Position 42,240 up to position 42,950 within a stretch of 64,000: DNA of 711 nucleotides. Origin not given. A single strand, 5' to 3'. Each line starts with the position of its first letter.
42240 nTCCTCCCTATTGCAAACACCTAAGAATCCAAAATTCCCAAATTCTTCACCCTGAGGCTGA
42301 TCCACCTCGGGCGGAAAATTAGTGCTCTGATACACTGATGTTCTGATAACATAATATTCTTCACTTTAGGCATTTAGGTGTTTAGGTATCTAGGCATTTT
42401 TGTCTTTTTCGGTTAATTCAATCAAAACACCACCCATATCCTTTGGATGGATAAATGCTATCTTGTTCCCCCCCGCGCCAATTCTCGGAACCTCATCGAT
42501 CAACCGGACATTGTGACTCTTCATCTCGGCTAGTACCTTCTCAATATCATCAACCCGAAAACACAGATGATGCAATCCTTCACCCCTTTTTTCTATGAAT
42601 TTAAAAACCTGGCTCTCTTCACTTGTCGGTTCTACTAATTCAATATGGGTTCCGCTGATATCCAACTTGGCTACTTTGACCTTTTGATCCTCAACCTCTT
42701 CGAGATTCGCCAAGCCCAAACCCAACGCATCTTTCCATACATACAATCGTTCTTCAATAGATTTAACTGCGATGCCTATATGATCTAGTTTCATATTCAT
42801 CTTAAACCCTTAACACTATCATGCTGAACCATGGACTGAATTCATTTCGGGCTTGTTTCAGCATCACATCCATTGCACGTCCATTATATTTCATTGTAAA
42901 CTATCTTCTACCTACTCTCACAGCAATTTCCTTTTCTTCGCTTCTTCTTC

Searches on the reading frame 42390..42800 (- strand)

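Call 66: search_protein_families(library=pfam, proteins=[window:42390-42800:-], max_evalue=0.00001)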
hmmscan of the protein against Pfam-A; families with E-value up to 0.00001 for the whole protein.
window:42390-42800:- (136 aa): 3 families
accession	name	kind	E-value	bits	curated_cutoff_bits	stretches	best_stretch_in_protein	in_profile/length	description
PF13669.12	Glyoxalase_4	-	1.4e-25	90.2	27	1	6-116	1-109/109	Glyoxalase/Bleomycin resistance protein/Dioxygenase superfamily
PF00903.31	Glyoxalase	-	1.5e-17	64.5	20.6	1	4-129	1-121/121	Glyoxalase/Bleomycin resistance protein/Dioxygenase superfamily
PF13468.12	Glyoxalase_3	-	1.6e-08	35.3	25.1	1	5-103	1-102/176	Glyoxalase-like domain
